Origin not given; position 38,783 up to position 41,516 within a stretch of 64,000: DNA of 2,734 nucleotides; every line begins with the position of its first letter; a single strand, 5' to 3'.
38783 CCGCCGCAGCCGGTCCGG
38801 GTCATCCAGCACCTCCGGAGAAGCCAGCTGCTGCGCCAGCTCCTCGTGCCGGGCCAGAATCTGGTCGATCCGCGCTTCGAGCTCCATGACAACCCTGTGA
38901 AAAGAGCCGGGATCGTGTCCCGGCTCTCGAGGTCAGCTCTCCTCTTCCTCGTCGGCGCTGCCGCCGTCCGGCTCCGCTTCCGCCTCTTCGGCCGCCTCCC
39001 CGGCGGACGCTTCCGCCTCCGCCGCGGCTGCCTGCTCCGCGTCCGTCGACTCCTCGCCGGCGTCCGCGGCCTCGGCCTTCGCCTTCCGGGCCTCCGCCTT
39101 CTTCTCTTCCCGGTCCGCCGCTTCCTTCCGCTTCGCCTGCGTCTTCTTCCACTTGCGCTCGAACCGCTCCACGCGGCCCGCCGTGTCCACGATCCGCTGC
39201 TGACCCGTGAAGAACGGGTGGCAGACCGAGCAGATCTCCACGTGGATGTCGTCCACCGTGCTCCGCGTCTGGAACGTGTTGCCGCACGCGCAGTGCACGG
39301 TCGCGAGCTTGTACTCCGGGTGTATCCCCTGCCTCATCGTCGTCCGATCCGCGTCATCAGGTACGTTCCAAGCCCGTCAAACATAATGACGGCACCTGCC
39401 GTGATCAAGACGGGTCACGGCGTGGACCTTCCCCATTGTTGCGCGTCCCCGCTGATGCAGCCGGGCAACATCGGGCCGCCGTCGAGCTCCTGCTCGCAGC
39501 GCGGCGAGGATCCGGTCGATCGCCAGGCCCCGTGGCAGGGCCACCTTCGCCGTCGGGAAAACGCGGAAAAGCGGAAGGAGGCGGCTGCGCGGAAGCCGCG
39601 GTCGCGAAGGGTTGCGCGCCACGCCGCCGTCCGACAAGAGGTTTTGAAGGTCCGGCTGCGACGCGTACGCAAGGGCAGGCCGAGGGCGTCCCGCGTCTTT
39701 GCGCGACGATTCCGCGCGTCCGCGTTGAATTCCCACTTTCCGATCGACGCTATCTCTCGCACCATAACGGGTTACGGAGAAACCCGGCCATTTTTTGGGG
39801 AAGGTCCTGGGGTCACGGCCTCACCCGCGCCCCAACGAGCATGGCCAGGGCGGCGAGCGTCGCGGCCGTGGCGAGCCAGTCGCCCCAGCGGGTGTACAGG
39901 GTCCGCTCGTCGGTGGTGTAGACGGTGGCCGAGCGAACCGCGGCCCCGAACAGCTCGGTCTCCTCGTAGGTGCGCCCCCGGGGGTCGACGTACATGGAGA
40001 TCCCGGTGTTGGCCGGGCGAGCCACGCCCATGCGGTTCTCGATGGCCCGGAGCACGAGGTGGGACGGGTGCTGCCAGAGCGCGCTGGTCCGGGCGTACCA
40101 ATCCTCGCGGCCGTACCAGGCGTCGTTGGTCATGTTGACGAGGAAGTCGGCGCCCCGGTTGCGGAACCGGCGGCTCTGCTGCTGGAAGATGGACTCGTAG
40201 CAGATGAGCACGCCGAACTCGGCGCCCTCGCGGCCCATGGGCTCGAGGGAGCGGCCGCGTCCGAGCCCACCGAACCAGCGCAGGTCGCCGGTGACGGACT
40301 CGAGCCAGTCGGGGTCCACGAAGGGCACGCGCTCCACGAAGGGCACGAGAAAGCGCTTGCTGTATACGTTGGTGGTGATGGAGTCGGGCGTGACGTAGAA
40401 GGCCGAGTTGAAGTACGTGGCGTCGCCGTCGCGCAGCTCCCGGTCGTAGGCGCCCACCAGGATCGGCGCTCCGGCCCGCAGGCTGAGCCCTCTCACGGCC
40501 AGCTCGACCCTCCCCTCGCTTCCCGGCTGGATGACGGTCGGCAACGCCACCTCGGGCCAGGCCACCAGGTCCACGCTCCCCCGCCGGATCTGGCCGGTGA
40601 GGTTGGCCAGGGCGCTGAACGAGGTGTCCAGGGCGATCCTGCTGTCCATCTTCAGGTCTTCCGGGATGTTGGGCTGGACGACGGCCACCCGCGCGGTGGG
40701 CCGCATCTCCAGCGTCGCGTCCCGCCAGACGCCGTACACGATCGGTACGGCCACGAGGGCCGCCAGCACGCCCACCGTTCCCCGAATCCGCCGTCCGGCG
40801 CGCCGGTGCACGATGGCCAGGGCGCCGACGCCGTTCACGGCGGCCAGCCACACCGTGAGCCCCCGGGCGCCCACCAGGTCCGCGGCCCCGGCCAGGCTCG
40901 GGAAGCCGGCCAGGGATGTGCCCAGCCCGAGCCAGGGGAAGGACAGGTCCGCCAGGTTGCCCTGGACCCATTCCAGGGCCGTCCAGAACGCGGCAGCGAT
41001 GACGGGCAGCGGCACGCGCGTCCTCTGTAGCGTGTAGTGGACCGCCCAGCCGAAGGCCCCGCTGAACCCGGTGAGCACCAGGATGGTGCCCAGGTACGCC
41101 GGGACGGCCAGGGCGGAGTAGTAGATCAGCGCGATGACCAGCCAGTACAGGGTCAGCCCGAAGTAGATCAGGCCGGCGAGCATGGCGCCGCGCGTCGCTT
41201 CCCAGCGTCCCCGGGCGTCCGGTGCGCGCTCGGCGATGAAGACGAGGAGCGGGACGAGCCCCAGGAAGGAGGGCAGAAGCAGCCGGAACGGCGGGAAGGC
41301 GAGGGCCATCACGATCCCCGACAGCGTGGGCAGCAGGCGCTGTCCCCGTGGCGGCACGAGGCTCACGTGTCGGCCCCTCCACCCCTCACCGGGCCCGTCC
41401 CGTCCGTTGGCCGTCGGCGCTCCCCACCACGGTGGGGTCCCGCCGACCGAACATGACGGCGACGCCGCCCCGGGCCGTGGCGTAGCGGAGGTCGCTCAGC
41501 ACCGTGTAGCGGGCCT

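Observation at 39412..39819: Novel ~390-nt MITE-like element, copy A: perfect 12-bp terminal inverted repeats and a perfect 10-bp target-site duplication that includes the lnt stop codon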

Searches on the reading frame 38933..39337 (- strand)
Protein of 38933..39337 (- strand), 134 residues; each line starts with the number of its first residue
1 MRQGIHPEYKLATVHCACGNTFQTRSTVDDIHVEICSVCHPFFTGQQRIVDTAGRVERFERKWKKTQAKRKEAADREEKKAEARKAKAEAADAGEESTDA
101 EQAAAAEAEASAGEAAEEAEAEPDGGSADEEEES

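Call 17: find_encoding_contigs(protein=window:38933-39337:-, flank=10000, max_places=10)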
Protein window:38933-39337:- (134 aa): 1 contig read that carries it; 1 place shown.
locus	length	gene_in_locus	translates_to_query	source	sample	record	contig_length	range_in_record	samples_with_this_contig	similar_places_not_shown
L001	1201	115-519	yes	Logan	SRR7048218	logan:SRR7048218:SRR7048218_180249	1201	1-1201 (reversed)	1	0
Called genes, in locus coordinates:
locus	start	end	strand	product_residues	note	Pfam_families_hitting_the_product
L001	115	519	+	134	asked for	-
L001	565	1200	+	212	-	?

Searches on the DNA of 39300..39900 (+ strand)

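Call 13: search_rna_families(source=window, start=39300, end=39900, threshold=evalue, max_evalue=10, show_alignments=3)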
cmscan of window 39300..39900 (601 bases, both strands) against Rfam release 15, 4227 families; matches with E-value up to 10: 3.
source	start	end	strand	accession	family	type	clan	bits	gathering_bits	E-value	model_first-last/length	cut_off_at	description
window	39617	39665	+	RF03937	mir-9456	Gene; miRNA;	-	15.6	80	5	1-68/68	no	mir-9456 microRNA precursor family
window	39793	39837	+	RF01518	pRNA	Gene;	-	14.6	34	6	1-90/90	no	NoRC associated RNA, pRNA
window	39652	39709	-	RF01550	TB8Cs3H1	Gene; snRNA; snoRNA; HACA-box;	-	13.9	45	5.2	1-63/63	no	Trypanosomatid snoRNA TB8Cs3H1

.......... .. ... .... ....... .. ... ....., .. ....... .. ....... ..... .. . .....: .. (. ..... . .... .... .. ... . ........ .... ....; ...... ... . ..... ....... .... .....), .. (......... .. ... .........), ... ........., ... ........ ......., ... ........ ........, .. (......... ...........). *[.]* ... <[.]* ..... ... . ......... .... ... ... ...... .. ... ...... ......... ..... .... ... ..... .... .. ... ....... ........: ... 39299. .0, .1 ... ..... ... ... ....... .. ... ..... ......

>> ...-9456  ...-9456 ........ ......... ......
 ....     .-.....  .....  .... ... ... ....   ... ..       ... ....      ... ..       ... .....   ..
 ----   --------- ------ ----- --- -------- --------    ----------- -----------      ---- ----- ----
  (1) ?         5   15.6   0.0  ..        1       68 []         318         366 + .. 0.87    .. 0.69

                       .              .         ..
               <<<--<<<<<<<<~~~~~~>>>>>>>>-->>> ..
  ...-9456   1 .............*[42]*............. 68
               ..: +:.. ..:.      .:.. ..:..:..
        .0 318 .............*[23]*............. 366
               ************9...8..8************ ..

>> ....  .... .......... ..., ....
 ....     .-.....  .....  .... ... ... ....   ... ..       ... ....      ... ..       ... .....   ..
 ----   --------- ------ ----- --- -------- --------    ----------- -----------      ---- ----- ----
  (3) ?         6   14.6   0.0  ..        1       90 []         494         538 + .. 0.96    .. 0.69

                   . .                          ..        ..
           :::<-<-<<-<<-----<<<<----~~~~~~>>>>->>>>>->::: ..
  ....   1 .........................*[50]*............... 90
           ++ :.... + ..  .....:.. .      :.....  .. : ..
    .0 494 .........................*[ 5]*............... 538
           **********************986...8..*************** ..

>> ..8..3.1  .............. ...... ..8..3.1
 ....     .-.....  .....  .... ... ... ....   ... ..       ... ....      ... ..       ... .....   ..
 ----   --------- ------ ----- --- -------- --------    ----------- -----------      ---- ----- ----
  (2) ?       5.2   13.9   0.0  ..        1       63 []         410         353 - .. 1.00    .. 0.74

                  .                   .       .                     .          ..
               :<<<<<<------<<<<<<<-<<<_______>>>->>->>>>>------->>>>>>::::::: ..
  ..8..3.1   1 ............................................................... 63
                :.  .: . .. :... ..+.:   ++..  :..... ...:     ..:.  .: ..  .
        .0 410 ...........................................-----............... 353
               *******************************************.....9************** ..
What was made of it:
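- On Any Rfam RNA family: The relaxed scan gave only chance hits with E of 5 or more (call 13).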

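Call 53: search_dna_similar(query=window:39412-39819:+, collection=plasmids, mode=distant, max_evalue=0.01, max_rows=10)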
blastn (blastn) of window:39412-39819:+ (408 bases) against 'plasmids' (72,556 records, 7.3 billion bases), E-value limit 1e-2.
Records with a match: 1; places in all: 1; records where one place covers at least 80% of the query: 0.
Best place of each record, by identity: 90-95% 1.
By first word of the organism name: Novosphingobium 1.
By predicted mobility (MOB-suite, as given by PLSDB): non-mobilizable 1.
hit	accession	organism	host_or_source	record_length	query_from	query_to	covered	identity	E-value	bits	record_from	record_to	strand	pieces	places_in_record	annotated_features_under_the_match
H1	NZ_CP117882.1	Novosphingobium sp. KACC 22771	Single cell,soil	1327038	193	223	8%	93.5%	9e-3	48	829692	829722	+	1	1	none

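Call 85: search_dna_similar(query=window:39412-39819:+, collection=phages, mode=distant, max_evalue=0.01, max_rows=5)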
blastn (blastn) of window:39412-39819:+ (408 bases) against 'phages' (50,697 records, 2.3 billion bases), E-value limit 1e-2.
No match.
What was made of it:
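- Tried and rejected: blastn against plasmids and phages: nothing meaningful (calls 53, 85).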

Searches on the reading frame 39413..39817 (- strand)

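Call 80: search_protein_families(library=pfam, proteins=[window:39413-39817:-, window:39418-39765:-, window:39414-39749:-], max_evalue=1)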
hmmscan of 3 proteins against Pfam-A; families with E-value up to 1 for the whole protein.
seq(135 aa): 1 family
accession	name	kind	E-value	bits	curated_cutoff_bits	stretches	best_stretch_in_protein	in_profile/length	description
PF18913.5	FBPase_C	-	0.11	12.8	27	1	55-94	45-84/127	Fructose-1-6-bisphosphatase, C-terminal domain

seq(116 aa): 0 families

seq(112 aa): 0 families

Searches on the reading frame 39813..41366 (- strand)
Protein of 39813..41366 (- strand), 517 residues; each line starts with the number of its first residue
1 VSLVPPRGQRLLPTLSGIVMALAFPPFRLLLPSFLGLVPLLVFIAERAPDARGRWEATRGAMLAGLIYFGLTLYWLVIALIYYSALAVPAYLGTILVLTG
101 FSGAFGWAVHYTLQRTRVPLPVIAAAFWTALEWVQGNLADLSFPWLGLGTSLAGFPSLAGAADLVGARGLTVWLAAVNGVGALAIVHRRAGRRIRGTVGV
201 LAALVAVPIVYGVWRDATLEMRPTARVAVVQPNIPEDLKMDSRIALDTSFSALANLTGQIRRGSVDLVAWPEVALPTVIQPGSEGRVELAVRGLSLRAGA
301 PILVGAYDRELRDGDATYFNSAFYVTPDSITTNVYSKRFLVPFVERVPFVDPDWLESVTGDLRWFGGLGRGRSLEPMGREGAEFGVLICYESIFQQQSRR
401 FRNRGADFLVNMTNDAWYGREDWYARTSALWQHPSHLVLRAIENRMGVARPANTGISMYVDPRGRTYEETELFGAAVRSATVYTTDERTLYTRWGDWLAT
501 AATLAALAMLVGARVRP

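Call 18: find_homologous_proteins(query=window:39813-41366:-, max_evalue=1e-30)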
Query window:39813-41366:- (517 aa): 1790 proteins with E <= 1e-30 among 8000 candidates; the best 120 are listed.
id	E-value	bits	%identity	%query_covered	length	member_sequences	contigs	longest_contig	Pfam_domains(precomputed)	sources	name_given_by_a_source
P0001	0.0e+0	1151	100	100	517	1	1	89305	PF20154.5,PF00795.28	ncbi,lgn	-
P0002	5.1e-240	816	72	97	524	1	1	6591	PF20154.5,PF00795.28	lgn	-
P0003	2.4e-236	804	70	100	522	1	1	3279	PF20154.5,PF00795.28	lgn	-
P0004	1.6e-231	788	69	100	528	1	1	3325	PF20154.5,PF00795.28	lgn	-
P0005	1.1e-219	749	66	95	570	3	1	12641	PF20154.5,PF00795.28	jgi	jgi:apolipoprotein N-acyltransferase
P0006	1.5e-215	735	66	95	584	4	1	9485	PF20154.5,PF00795.28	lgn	-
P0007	1.3e-214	732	64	95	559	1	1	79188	PF20154.5,PF00795.28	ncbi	-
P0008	2.8e-205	701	62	96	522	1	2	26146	PF20154.5,PF00795.28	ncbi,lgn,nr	ncbi:MAG: apolipoprotein N-acyltransferase [Gemmatimonadetes bacterium]|nr:apolipoprotein N-acyltran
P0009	3.5e-203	694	62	100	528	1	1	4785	PF20154.5,PF00795.28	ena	-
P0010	3.3e-202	691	62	94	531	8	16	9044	PF20154.5,PF00795.28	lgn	-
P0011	1.1e-198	679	60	99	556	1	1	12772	PF20154.5,PF00795.28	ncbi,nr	ncbi:MAG: apolipoprotein N-acyltransferase [Gemmatimonadetes bacterium]|nr:apolipoprotein N-acyltran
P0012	3.5e-198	678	60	96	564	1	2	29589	PF20154.5,PF00795.28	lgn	-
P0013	1.5e-197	676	59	96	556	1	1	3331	PF20154.5,PF00795.28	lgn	-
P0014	1.9e-197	675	62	97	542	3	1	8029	PF20154.5,PF00795.28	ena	-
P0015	8.8e-197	673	60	98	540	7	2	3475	PF20154.5,PF00795.28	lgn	-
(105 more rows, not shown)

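Call 19: find_encoding_contigs(protein=P0002, flank=6000, max_places=3)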
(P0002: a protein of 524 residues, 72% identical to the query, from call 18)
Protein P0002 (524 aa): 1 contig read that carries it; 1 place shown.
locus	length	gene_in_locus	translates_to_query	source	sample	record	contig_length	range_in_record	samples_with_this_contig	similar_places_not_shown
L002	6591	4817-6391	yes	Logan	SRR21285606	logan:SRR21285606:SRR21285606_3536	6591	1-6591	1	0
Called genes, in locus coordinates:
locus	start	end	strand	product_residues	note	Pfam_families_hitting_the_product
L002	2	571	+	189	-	?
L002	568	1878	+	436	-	PF00202:Aminotran_3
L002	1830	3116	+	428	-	PF08486:SpoIID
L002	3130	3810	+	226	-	-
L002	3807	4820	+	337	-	PF01408:GFO_IDH_MocA, PF03447:NAD_binding_3 (weak), PF22725:GFO_IDH_MocA_C3, PF02894:GFO_IDH_MocA_C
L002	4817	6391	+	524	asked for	PF20154:LNT_N, PF00795:CN_hydrolase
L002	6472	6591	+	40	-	?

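Call 20: find_encoding_contigs(protein=P0007, flank=6000, max_places=3)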
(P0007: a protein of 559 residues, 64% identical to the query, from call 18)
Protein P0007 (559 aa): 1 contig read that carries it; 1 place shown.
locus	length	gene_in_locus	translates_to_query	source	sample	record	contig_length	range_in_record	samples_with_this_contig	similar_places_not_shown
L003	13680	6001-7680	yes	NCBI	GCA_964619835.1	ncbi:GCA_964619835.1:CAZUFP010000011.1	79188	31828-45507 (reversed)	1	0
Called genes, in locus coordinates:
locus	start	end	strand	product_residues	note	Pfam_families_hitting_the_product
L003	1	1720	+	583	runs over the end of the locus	PF00919:UPF0004, PF04055:Radical_SAM, PF18693:TRAM_2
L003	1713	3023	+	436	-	PF00202:Aminotran_3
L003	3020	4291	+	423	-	PF08486:SpoIID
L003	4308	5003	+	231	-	-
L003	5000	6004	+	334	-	PF01408:GFO_IDH_MocA, PF03447:NAD_binding_3 (weak), PF22725:GFO_IDH_MocA_C3, PF02894:GFO_IDH_MocA_C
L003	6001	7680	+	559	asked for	PF20154:LNT_N, PF00795:CN_hydrolase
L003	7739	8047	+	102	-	PF01197:Ribosomal_L31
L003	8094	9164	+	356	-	PF03462:PCRF, PF00472:RF-1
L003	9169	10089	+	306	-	PF17827:PrmC_N, PF05175:MTS, PF06325:PrmA (weak), PF12847:Methyltransf_18 (weak), PF13847:Methyltransf_31, PF08241:Methyltransf_11, PF08242:Methyltransf_12 (weak), PF13649:Methyltransf_25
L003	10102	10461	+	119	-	PF06133:Com_YlbF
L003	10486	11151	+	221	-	PF01066:CDP-OH_P_transf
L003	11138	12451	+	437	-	PF07994:NAD_binding_5, PF01658:Inos-1-P_synth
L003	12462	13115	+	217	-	PF02223:Thymidylate_kin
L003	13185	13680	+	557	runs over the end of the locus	PF22694:CtpB_N-like (weak), PF00595:PDZ, PF13180:PDZ_2, PF17820:PDZ_6, PF03572:Peptidase_S41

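Call 21: find_encoding_contigs(protein=P0005, flank=6000, max_places=3)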
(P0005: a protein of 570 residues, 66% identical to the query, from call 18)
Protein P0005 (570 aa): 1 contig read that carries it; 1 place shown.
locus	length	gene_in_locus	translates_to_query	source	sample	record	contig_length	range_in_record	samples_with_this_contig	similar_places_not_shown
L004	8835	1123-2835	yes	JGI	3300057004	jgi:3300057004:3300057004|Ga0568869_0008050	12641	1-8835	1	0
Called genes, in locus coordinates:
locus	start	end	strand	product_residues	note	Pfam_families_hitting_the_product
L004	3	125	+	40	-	?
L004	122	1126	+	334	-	PF01408:GFO_IDH_MocA, PF03447:NAD_binding_3 (weak), PF22725:GFO_IDH_MocA_C3, PF02894:GFO_IDH_MocA_C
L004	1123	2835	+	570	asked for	PF20154:LNT_N, PF00795:CN_hydrolase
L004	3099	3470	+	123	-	PF01197:Ribosomal_L31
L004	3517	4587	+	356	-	PF03462:PCRF, PF16326:ABC_tran_CTD (faint), PF00472:RF-1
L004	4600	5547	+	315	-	PF17827:PrmC_N, PF06325:PrmA (weak), PF05175:MTS, PF08241:Methyltransf_11, PF08242:Methyltransf_12 (weak), PF12847:Methyltransf_18 (weak), PF13649:Methyltransf_25, PF13847:Methyltransf_31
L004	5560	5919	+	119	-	PF06133:Com_YlbF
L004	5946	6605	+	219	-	PF01066:CDP-OH_P_transf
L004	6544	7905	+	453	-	PF07994:NAD_binding_5, PF01658:Inos-1-P_synth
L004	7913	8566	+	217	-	PF02223:Thymidylate_kin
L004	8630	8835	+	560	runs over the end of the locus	PF22694:CtpB_N-like (weak), PF00595:PDZ, PF13180:PDZ_2, PF17820:PDZ_6, PF03572:Peptidase_S41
